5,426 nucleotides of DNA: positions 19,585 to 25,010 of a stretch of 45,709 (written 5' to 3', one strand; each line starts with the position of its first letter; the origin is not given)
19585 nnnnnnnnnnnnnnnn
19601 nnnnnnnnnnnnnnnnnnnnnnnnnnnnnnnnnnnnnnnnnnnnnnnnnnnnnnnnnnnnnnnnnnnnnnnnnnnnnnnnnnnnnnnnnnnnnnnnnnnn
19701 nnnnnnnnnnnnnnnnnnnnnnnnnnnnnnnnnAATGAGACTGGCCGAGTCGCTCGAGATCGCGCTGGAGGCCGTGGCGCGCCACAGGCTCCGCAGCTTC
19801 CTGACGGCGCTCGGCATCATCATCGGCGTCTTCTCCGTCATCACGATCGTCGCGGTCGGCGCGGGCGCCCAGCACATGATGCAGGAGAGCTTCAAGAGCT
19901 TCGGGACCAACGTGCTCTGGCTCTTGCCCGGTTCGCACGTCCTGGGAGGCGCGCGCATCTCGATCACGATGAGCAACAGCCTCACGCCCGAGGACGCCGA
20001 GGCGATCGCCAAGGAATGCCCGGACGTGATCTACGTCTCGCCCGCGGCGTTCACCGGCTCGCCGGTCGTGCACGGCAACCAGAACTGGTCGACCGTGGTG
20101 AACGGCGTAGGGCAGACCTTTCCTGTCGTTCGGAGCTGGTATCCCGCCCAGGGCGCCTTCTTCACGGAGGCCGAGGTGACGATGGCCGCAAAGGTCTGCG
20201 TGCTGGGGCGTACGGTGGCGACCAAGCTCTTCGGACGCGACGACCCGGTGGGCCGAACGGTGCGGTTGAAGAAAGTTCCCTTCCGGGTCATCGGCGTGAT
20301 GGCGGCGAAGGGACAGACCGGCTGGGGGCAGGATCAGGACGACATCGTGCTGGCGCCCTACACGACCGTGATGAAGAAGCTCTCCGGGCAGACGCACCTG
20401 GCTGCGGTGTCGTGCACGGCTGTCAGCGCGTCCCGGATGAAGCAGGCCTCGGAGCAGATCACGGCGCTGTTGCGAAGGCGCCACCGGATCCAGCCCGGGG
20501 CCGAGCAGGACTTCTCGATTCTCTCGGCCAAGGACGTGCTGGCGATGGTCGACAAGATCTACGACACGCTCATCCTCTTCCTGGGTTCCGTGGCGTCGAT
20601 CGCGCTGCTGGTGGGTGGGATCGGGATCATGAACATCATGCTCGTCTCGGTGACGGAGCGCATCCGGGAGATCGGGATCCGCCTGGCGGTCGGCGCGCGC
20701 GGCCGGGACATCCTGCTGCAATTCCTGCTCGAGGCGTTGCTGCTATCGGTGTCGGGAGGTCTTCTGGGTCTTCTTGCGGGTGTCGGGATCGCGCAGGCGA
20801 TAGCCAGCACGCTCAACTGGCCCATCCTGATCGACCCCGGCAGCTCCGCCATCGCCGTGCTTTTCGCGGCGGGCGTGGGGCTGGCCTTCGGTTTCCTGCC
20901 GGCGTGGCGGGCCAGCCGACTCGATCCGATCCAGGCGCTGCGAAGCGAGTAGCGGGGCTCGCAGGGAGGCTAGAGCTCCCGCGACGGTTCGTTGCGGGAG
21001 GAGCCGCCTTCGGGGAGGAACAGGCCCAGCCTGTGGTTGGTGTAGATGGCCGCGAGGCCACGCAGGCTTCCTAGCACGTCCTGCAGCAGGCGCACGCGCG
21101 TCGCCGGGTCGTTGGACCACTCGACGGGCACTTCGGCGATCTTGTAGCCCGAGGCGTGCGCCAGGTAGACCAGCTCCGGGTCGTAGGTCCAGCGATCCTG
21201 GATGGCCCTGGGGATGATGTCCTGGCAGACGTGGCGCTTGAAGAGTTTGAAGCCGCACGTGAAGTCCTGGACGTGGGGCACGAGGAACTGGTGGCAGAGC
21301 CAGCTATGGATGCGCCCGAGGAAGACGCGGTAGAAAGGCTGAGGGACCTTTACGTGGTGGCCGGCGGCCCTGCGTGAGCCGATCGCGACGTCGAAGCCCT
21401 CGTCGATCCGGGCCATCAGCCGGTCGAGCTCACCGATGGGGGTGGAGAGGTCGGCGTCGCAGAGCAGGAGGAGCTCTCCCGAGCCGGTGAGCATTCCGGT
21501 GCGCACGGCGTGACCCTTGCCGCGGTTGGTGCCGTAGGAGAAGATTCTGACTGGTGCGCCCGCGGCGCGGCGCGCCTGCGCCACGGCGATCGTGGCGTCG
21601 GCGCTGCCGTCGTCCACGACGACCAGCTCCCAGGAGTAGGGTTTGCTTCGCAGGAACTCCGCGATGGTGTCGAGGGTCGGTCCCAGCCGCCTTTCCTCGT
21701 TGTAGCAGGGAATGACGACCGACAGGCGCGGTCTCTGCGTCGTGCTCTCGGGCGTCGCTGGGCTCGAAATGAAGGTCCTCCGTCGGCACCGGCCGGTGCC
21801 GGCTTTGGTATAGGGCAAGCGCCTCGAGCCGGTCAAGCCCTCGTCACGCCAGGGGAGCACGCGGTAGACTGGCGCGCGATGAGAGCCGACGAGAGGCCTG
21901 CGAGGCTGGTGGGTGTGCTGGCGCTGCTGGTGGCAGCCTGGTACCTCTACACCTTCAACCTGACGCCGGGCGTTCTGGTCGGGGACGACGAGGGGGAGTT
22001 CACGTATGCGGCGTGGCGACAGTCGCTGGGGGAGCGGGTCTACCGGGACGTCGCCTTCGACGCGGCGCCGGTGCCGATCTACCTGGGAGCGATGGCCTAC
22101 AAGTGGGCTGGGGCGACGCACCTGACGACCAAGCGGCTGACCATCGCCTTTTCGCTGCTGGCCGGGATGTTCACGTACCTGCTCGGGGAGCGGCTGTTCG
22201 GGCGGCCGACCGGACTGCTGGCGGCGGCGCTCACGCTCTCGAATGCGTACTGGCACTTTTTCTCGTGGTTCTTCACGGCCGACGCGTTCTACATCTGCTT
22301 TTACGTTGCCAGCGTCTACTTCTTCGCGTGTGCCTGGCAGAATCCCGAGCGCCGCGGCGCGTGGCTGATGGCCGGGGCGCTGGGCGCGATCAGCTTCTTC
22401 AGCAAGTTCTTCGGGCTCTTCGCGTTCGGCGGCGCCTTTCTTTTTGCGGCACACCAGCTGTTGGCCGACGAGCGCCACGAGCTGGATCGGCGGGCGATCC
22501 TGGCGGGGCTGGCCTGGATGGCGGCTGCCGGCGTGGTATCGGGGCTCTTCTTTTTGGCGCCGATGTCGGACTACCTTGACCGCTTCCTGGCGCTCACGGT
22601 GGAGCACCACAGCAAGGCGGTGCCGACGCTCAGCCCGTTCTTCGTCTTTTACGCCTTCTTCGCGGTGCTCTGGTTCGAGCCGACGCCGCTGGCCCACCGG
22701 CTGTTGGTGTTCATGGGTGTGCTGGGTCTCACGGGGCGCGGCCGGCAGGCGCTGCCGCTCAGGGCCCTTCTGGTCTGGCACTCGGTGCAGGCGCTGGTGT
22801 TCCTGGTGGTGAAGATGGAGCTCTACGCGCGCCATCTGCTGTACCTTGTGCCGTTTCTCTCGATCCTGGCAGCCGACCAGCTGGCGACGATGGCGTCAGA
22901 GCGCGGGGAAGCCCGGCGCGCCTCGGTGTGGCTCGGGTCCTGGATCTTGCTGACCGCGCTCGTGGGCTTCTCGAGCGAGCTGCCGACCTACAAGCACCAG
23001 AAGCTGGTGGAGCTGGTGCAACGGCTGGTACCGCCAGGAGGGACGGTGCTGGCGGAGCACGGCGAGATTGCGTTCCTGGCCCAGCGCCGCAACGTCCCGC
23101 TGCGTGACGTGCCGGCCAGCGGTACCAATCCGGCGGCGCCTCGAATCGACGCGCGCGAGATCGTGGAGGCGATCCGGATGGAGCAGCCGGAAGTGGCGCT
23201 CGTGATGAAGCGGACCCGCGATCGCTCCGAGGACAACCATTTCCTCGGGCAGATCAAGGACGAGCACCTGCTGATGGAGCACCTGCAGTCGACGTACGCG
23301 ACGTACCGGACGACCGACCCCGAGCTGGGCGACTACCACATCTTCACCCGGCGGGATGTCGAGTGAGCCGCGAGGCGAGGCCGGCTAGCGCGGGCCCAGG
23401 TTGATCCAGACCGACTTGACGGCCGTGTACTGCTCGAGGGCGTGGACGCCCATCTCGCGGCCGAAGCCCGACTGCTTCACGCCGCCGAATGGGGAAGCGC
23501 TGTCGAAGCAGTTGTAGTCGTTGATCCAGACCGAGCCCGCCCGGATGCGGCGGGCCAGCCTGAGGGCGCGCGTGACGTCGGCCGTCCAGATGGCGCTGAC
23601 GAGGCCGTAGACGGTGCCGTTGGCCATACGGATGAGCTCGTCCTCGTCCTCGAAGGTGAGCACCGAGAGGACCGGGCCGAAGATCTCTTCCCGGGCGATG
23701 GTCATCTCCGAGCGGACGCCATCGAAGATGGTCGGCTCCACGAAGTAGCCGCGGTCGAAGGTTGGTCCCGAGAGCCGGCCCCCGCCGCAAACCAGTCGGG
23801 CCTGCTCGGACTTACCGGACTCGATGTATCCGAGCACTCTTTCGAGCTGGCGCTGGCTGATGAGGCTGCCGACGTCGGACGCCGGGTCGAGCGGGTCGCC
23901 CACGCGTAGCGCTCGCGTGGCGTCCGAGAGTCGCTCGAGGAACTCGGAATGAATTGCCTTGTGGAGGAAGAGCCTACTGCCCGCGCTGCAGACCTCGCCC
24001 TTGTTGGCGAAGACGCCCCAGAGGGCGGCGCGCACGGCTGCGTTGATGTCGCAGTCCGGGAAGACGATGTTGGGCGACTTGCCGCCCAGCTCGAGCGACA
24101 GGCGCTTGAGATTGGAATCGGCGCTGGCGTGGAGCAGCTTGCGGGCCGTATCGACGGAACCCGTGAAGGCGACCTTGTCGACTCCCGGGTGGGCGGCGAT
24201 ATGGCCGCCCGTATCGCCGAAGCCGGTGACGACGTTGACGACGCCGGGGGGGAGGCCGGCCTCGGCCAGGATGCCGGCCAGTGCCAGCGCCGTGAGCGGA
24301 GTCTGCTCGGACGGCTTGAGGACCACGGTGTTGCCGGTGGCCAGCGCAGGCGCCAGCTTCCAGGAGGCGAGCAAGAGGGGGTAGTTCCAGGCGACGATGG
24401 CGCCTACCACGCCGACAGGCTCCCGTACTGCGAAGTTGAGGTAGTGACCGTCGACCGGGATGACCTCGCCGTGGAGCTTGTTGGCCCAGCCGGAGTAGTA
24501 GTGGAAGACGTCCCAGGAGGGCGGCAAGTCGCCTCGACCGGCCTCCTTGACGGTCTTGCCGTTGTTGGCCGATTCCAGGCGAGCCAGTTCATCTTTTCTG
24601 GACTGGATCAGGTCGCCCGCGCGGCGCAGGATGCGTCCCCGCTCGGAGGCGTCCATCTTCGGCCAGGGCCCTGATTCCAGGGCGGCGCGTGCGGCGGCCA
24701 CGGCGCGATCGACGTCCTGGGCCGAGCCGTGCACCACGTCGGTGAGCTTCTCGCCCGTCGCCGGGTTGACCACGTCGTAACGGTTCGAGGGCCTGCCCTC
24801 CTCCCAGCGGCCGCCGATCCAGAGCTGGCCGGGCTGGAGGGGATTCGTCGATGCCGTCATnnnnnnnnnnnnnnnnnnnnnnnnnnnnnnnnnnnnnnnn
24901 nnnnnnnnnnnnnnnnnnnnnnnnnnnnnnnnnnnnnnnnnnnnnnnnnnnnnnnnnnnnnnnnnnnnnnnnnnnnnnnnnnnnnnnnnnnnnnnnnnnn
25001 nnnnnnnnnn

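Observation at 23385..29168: A GS-like ligase / Fe-ADH / ALDH operon plus a divergent APC permease: a candidate gamma-glutamylation pathway for amino-alcohol or polyamine catabolism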

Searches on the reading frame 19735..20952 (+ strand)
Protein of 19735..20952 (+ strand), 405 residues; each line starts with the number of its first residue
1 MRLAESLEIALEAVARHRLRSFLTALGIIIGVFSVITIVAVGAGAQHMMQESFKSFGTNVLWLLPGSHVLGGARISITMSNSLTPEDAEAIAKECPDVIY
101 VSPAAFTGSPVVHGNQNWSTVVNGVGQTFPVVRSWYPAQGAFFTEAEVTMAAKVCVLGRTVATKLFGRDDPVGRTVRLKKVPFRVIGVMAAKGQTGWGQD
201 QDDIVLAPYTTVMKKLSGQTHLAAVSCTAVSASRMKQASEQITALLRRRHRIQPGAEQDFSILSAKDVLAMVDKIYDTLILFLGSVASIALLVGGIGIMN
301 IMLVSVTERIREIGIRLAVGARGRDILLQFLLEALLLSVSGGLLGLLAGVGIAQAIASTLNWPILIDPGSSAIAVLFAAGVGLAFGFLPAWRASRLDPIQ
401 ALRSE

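Call 7: search_protein_families(library=pfam, proteins=[window:19735-20952:+])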
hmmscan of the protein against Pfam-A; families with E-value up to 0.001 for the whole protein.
window:19735-20952:+ (405 aa): 2 families
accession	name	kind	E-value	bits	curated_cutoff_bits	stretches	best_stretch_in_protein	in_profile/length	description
PF12704.14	MacB_PCD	-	1.2e-49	169.9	27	1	21-245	1-207/207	MacB-like periplasmic core domain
PF02687.27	FtsX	-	3.1e-22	79.3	25.5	1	286-398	3-120/120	FtsX-like permease C-terminal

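Call 8: search_protein_families(library=ncbifam, proteins=[window:19735-20952:+])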
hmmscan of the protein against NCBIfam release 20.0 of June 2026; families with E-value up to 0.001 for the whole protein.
window:19735-20952:+ (405 aa): 5 families
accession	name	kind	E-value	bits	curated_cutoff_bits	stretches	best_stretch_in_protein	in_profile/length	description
NF007826.0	PRK10535.1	equivalog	6e-77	259.4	966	1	2-404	253-647/648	macrolide ABC transporter ATP-binding protein/permease MacB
TIGR03434.1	ADOP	subfamily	4e-40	137.7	622.3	1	105-405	512-803/803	ADOP family duplicated permease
TIGR02212.1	lolCE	equivalog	4e-07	29.3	362.45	0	292-405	278-411/411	lipoprotein-releasing ABC transporter permease subunit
NF038346.1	FtsX_actino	exception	1.1e-05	25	250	1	267-385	167-293/308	permease-like cell division protein FtsX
NF008076.0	PRK10814.1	exception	4.1e-05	22.8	473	0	18-53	24-59/399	lipoprotein-releasing ABC transporter permease subunit LolC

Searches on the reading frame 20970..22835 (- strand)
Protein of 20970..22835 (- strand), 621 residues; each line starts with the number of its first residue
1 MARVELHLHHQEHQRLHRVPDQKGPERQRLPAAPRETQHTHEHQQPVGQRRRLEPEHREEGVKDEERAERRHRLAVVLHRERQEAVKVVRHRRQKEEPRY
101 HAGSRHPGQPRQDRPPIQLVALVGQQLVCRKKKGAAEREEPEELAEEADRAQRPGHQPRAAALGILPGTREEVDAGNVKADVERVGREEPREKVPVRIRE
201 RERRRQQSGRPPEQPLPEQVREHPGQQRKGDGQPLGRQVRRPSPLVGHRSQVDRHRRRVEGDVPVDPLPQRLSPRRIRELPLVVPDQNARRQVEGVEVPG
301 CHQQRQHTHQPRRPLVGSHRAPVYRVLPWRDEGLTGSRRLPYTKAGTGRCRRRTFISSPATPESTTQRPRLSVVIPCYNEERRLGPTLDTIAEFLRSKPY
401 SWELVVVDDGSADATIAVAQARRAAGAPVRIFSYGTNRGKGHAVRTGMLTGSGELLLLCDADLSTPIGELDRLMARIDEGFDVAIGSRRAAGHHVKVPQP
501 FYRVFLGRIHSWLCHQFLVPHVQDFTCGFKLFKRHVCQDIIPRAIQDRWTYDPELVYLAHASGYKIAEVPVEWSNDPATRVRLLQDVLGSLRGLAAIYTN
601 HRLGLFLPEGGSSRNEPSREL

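Call 7: search_protein_families(library=pfam, proteins=[window:20970-22835:-])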
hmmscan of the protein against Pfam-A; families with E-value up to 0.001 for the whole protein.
window:20970-22835:- (621 aa): 2 families
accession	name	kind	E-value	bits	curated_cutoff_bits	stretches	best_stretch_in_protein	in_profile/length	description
PF00535.33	Glycos_transf_2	-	8.2e-27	94.6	23.3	1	372-540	1-167/168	Glycosyl transferase family 2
PF13641.12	Glyco_tranf_2_3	-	1.9e-07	31.8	27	1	369-463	1-97/230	Glycosyltransferase like family 2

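Call 8: search_protein_families(library=ncbifam, proteins=[window:20970-22835:-])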
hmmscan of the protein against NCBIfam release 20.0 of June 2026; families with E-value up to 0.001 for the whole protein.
window:20970-22835:- (621 aa): 18 families
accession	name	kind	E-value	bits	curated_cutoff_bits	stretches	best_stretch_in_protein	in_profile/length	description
NF007986.1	PRK10714.1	equivalog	1.8e-18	66.6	529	1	370-571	7-198/316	undecaprenyl-phosphate 4-deoxy-4-formamido-L-arabinose transferase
NF047588.1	GlcsyltransPgfSStrep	equivalog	3.3e-18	65.9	500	1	370-541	2-168/308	glycosyltransferase PgfS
NF010496.0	PRK13915.1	equivalog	7.2e-14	51.6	262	1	367-466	29-130/307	glucosyl-3-phosphoglycerate synthase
NF041391.1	DPhHxTase_Halo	equivalog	4.6e-13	48.6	375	1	377-575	3-185/213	dolichyl-phosphate hexose transferase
TIGR03937.1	PgaC_IcaA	equivalog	8.8e-13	48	422.3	1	361-462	37-135/407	poly-beta-1,6-N-acetyl-D-glucosamine synthase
NF058614.1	PPMAGASynPpgS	equivalog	2.2e-12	46.9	370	1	373-572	4-195/226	polyprenyl-phospho-N-acetylgalactosaminyl synthase PpgS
NF041875.1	EPS_EpsD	equivalog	1e-11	44.8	370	1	371-509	1-139/325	exopolysaccharide biosynthesis glycosyltransferase EpsD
TIGR04283.1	glyco_like_mftF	equivalog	3.5e-11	43.1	182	1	371-472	1-92/221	TIGR04283 family arsenosugar biosynthesis glycosyltransferase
TIGR04182.1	glyco_TIGR04182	equivalog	1.5e-10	41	325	1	372-586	3-206/293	S-layer glycoprotein N-glycosyltransferase AglJ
TIGR03965.1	mycofact_glyco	equivalog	3.1e-10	39.5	280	1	362-486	67-188/467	mycofactocin biosynthesis glycosyltransferase MftF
NF007482.0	PRK10073.1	equivalog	3.2e-09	36.3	423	1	366-473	3-106/334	glycosyltransferase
NF038302.1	EPS_HpsE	equivalog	9.1e-09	34.7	300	1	371-462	3-96/307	hormogonium polysaccharide biosynthesis glycosyltransferase HpsE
TIGR03469.1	HpnB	hypoth_equivalog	6e-07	28.8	379.25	1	349-479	24-162/386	hopene-associated glycosyltransferase HpnB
NF047683.1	TeichurnBiosyTuaG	equivalog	1.3e-06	28.2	400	1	366-464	3-98/252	teichuronic acid biosynthesis protein TuaG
TIGR04242.1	nodulat_NodC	equivalog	1.7e-06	27.3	550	1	359-477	38-156/395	chitooligosaccharide synthase NodC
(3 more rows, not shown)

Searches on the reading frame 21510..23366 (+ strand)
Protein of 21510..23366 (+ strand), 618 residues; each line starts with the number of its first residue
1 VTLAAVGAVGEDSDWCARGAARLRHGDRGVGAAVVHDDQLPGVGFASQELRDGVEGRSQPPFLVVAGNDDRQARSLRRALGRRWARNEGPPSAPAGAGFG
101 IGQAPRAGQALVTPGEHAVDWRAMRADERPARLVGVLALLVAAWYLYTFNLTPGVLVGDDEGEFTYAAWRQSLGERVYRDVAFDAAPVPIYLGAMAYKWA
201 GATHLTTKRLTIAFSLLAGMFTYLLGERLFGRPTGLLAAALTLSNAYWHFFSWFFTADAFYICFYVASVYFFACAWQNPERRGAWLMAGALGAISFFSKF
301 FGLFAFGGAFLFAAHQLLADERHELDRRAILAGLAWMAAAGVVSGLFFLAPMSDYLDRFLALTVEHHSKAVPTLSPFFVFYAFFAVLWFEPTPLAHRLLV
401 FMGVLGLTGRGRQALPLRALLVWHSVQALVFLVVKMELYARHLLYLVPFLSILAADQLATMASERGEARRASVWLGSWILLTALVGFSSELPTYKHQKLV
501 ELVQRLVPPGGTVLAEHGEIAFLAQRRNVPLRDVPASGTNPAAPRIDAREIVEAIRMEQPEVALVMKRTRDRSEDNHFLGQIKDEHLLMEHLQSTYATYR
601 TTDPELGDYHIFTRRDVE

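Call 7: search_protein_families(library=pfam, proteins=[window:21510-23366:+])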
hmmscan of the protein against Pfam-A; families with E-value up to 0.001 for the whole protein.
window:21510-23366:+ (618 aa): 1 family
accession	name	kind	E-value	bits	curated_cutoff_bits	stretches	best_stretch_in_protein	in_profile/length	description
PF13231.12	PMT_2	-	2.2e-11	44.6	26.1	1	185-327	2-140/160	Dolichyl-phosphate-mannose-protein mannosyltransferase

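Call 8: search_protein_families(library=ncbifam, proteins=[window:21510-23366:+])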
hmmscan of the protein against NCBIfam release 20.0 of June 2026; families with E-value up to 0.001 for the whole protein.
window:21510-23366:+ (618 aa): 0 families

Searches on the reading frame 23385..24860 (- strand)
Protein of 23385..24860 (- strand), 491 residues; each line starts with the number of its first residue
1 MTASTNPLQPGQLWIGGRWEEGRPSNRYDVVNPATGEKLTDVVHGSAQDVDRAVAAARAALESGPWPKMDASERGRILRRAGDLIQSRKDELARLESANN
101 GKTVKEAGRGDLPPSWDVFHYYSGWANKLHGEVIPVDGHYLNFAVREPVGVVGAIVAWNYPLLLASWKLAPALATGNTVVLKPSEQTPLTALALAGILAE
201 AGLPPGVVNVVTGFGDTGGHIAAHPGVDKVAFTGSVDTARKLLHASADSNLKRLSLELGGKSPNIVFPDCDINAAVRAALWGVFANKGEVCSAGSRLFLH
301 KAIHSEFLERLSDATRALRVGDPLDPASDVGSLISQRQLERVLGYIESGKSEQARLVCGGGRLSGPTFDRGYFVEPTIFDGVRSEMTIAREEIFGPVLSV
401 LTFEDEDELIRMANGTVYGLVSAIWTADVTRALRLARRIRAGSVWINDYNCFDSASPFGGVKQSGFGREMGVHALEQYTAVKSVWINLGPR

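Call 7: search_protein_families(library=pfam, proteins=[window:23385-24860:-])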
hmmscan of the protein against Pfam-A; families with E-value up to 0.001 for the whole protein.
window:23385-24860:- (491 aa): 1 family
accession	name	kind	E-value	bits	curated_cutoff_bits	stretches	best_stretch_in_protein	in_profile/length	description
PF00171.27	Aldedh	-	5.4e-183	609.2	23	1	19-484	1-461/461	Aldehyde dehydrogenase family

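Call 8: search_protein_families(library=ncbifam, proteins=[window:23385-24860:-])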
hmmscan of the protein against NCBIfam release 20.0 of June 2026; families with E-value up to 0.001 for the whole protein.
window:23385-24860:- (491 aa): 43 families (the best 25 are shown)
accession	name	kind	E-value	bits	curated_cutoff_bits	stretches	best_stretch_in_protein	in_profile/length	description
TIGR01804.1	BADH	equivalog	1.5e-171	571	668.6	1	14-482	1-467/467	betaine-aldehyde dehydrogenase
NF009725.0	PRK13252.1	equivalog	5.7e-170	565.9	593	1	12-489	8-482/488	betaine-aldehyde dehydrogenase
NF045736.1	PaDhStyDRhodo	equivalog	4.7e-162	539.8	800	1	11-486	3-477/479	phenylacetaldehyde dehydrogenase StyD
TIGR02299.1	HpaE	equivalog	2.1e-152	508.2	638.35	1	13-489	3-479/488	5-carboxymethyl-2-hydroxymuconate semialdehyde dehydrogenase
NF045735.1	PaDhStyDPseudo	equivalog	3.8e-152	507.3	850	1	12-486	4-481/483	phenylacetaldehyde dehydrogenase StyD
NF007352.0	PRK09847.1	equivalog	5.3e-148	493.6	850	1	12-488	21-493/495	aldehyde dehydrogenase PuuC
NF010000.0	PRK13473.1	subfamily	1.8e-146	488.5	615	1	12-487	4-473/475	aminobutyraldehyde dehydrogenase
TIGR03216.1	OH_muco_semi_DH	equivalog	2.7e-133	445.1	693.25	1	14-487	4-480/481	2-hydroxymuconic semialdehyde dehydrogenase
NF050026.1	AcaldDHExaC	equivalog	2.2e-129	432.3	900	1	13-486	18-493/503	acetaldehyde dehydrogenase ExaC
NF052305.1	DioxValDhHalo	equivalog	1.1e-121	407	750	1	14-487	8-482/483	2,5-dioxovalerate dehydrogenase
NF042993.1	AlphKGSA_gudD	equivalog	3.3e-121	405.3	770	1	14-486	7-480/481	alpha-ketoglutaric semialdehyde dehydrogenase GucD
TIGR03374.1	ABALDH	equivalog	6.9e-116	387.8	909.3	1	13-486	4-471/472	aminobutyraldehyde dehydrogenase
TIGR01780.1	SSADH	subfamily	1.6e-115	386.6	646.35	1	30-482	1-448/448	succinate-semialdehyde dehydrogenase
NF006916.0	PRK09407.1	equivalog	5.2e-114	381.7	521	1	25-484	33-490/526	succinic semialdehyde dehydrogenase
TIGR04284.1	aldehy_Rv0768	hypoth_equivalog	8.6e-111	371.2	775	1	12-484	2-476/480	aldehyde dehydrogenase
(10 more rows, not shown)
